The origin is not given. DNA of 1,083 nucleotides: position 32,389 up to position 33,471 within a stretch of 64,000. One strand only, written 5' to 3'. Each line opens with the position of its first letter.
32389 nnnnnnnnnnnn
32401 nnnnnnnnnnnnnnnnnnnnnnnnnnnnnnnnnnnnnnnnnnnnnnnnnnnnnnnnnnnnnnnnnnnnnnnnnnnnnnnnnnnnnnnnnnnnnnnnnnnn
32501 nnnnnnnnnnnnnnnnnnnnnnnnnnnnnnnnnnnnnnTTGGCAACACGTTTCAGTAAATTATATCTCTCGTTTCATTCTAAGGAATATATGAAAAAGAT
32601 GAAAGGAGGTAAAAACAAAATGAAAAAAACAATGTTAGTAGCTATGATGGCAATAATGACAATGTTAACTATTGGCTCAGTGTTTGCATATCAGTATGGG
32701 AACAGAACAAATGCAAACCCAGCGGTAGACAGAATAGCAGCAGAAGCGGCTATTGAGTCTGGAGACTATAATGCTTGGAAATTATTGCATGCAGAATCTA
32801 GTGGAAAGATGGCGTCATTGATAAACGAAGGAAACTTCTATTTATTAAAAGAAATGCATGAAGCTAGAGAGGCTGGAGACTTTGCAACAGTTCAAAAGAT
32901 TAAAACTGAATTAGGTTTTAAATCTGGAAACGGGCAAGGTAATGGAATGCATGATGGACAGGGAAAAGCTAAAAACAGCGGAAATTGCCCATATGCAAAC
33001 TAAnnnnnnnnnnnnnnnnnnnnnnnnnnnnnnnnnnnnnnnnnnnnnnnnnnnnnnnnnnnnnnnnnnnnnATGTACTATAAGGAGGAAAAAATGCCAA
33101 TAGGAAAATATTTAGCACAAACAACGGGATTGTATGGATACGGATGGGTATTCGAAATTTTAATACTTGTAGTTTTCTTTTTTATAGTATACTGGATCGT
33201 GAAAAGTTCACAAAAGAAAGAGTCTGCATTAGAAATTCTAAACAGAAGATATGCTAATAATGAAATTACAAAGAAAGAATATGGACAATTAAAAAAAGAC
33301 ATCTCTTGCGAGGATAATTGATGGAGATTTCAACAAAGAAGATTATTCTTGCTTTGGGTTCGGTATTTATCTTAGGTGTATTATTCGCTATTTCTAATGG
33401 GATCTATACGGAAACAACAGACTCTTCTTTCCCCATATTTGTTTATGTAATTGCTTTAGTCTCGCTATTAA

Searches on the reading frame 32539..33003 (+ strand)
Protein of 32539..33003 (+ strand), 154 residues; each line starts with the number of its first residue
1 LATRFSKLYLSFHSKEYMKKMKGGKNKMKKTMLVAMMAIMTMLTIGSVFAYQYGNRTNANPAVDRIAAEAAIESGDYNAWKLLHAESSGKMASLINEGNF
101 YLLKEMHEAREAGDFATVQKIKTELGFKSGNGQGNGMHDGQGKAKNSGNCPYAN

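Call 7: search_protein_families(library=pfam, proteins=[window:32539-33003:+], max_evalue=0.01)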
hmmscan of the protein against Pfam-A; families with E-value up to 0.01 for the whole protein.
window:32539-33003:+ (154 aa): 0 families

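Call 13: find_encoding_contigs(protein=window:32590-33003:+, flank=10000, max_places=10)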
Protein window:32590-33003:+ (137 aa): 6 contigs read that carry it; 4 places shown.
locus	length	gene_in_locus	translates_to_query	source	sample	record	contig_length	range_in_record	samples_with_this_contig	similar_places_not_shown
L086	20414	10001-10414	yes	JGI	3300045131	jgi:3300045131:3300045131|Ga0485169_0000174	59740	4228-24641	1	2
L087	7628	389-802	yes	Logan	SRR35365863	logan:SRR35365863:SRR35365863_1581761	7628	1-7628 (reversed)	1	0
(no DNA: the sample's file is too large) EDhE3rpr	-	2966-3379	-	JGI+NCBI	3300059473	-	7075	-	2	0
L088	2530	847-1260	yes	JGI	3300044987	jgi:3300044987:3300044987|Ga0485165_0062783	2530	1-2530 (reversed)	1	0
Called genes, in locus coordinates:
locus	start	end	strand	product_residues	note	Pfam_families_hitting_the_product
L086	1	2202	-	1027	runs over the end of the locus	PF01326:PPDK_N, PF00391:PEP-utilizers, PF02896:PEP-utilizers_C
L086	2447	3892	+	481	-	-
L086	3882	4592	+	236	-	PF02223:Thymidylate_kin (faint)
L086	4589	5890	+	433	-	-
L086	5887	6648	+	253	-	-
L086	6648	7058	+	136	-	PF00293:NUDIX, PF14815:NUDIX_4 (weak)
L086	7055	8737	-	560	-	PF02543:Carbam_trans_N, PF16861:Carbam_trans_C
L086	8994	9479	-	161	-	PF00293:NUDIX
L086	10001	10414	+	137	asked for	-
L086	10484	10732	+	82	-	PF09851:SHOCT (weak)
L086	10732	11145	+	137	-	PF24034:DUF7343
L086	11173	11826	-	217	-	-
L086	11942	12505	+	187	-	PF09968:DUF2202 (faint)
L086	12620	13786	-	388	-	PF00152:tRNA-synt_2 (weak), PF01409:tRNA-synt_2d (weak), PF13393:tRNA-synt_His, PF00587:tRNA-synt_2b, PF03129:HGTP_anticodon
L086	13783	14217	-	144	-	PF00583:Acetyltransf_1, PF13508:Acetyltransf_7 (weak)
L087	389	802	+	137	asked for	-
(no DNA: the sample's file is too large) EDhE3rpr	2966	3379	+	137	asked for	-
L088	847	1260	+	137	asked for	-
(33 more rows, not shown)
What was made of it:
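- A variant in the same population has an extra Fic gene at the island's right end, which shows cargo flux (call 13).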

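Call 30: find_homologous_proteins(query=window:32590-33003:+, max_evalue=0.001)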
Query window:32590-33003:+ (137 aa): 15 proteins with E <= 0.001 among 29 candidates.
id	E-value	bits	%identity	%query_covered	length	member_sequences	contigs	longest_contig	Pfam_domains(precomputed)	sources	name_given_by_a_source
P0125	2.0e-82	291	100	98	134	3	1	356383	-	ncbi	-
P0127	1.6e-65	237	85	93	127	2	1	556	-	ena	-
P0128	8.2e-61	221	82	93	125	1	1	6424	-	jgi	-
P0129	1.9e-59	217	76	93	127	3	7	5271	-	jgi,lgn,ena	-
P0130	2.6e-59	217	80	93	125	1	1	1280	-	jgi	-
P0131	5.9e-59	215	79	93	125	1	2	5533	-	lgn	-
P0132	9.5e-55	202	73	93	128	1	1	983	-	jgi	jgi:hypothetical protein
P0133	1.3e-52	195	73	85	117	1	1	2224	-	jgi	jgi:hypothetical protein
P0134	5.7e-51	190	71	93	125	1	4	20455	-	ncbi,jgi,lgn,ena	ncbi:MAG: hypothetical protein WC979_08010 [Candidatus Pacearchaeota archaeon]|jgi:hypothetical prot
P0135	1.8e-42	162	60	96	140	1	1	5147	-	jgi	jgi:hypothetical protein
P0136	2.0e-40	156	61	93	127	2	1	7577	-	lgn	-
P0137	2.0e-40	155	89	64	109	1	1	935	-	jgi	-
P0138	1.8e-39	152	66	82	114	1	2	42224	-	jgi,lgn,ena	jgi:hypothetical protein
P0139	1.2e-36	143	56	93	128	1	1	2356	-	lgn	-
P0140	1.3e-7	49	33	91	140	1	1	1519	-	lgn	-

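Call 31: find_encoding_contigs(protein=P0128, flank=10000, max_places=6)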
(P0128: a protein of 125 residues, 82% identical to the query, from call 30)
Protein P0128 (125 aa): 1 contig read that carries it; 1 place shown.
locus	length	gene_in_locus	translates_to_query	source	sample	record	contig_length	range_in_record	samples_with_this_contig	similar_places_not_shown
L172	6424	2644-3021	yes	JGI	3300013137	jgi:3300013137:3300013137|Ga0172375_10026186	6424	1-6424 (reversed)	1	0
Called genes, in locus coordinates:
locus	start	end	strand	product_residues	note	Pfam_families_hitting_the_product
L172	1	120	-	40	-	?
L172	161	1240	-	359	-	PF11139:SfLAP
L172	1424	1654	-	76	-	-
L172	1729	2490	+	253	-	PF12705:PDDEXK_1, PF01930:Cas_Cas4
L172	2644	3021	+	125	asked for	-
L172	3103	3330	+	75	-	-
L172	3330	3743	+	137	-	PF24034:DUF7343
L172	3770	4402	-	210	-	-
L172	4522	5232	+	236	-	-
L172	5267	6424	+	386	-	?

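Call 32: find_encoding_contigs(protein=P0134, flank=10000, max_places=6)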
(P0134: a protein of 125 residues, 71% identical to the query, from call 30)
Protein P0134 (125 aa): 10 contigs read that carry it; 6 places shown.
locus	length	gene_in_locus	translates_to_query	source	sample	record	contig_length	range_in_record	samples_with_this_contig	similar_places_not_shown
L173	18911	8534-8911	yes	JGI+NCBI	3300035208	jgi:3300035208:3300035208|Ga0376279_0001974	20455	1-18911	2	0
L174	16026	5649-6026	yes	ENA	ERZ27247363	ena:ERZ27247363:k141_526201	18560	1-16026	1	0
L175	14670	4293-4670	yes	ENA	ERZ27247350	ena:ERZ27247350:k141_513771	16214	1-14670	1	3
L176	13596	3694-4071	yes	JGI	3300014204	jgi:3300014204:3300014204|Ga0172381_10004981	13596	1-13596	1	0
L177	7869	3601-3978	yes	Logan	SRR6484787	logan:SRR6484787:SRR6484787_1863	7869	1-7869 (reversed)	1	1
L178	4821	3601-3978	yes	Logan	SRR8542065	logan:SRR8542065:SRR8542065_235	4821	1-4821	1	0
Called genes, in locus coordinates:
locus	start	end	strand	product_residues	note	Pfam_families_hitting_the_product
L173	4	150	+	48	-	-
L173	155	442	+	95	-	-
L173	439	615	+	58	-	-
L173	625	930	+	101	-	-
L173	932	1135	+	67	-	PF09834:DUF2061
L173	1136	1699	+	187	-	PF18955:DUF5698, PF10035:DUF2179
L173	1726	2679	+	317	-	PF01699:Na_Ca_ex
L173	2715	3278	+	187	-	-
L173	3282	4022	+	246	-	PF02254:TrkA_N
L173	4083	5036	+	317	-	PF01699:Na_Ca_ex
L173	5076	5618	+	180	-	PF07885:Ion_trans_2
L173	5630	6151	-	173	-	PF00571:CBS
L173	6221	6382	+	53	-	-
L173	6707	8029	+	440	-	PF04055:Radical_SAM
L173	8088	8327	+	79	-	-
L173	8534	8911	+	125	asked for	-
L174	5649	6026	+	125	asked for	-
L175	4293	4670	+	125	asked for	-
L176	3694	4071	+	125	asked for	-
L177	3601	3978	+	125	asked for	-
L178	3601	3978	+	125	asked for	-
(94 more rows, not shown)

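Call 33: find_encoding_contigs(protein=P0129, flank=10000, max_places=8)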
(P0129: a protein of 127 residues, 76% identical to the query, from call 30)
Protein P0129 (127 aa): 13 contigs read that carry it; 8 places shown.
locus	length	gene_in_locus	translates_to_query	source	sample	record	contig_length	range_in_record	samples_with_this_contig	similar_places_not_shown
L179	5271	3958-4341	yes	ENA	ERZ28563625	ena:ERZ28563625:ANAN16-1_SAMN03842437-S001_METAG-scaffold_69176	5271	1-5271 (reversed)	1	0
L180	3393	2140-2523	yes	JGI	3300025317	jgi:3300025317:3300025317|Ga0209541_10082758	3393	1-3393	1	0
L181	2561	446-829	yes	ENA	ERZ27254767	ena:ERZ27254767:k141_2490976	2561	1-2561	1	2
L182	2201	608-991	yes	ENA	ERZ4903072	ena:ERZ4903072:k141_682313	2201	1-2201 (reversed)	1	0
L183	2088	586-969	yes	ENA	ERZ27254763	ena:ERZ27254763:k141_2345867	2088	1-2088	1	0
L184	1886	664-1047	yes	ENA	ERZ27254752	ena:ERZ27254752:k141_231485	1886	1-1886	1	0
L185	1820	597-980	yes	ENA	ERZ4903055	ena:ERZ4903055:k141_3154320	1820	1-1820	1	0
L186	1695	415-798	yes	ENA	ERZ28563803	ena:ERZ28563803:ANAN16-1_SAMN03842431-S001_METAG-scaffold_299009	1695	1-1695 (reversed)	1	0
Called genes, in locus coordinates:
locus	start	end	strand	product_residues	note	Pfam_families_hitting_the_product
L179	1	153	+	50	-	?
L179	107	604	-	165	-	-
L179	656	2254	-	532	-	-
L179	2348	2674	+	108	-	-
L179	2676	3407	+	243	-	PF00705:PCNA_N, PF02144:Rad1 (faint), PF02747:PCNA_C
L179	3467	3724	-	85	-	PF02001:DUF134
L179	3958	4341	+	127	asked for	-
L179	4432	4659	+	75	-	-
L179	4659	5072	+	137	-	PF24034:DUF7343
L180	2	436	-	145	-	?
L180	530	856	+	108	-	-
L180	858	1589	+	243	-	PF00705:PCNA_N, PF02144:Rad1 (faint), PF02747:PCNA_C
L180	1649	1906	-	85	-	PF02001:DUF134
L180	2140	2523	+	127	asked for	-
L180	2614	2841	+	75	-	-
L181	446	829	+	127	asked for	-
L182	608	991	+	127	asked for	-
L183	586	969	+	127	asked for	-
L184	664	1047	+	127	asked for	-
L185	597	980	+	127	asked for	-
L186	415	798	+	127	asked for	-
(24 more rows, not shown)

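Call 36: search_protein_families(library=ncbifam, proteins=[window:32590-33003:+], max_evalue=0.01)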
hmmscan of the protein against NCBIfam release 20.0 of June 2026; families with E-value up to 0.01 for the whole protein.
window:32590-33003:+ (137 aa): 0 families

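Call 37: search_protein_families(library=padloc, proteins=[window:32590-33003:+], max_evalue=0.01)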
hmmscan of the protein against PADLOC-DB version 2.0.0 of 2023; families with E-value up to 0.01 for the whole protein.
window:32590-33003:+ (137 aa): 0 families

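Call 38: search_protein_families(library=phrogs, proteins=[window:32590-33003:+], max_evalue=0.01)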
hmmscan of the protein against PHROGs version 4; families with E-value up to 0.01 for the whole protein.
window:32590-33003:+ (137 aa): 1 family
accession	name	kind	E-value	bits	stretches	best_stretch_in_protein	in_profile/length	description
phrog_38457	-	unknown function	0.0023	19.6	0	68-108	19-59/96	-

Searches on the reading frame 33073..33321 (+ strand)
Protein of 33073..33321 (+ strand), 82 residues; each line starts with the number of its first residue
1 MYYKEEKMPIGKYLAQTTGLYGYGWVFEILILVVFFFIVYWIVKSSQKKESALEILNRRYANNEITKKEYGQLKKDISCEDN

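Call 36: search_protein_families(library=ncbifam, proteins=[window:33073-33321:+], max_evalue=0.01)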
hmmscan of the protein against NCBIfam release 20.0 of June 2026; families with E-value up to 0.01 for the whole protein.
window:33073-33321:+ (82 aa): 0 families

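Call 37: search_protein_families(library=padloc, proteins=[window:33073-33321:+], max_evalue=0.01)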
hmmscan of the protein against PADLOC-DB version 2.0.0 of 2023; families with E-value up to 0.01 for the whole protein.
window:33073-33321:+ (82 aa): 1 family
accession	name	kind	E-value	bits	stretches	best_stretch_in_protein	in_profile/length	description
PDLC02362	PycTM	-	0.0053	15.6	1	34-79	17-55/74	-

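Call 38: search_protein_families(library=phrogs, proteins=[window:33073-33321:+], max_evalue=0.01)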
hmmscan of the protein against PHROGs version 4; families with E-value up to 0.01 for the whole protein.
window:33073-33321:+ (82 aa): 0 families
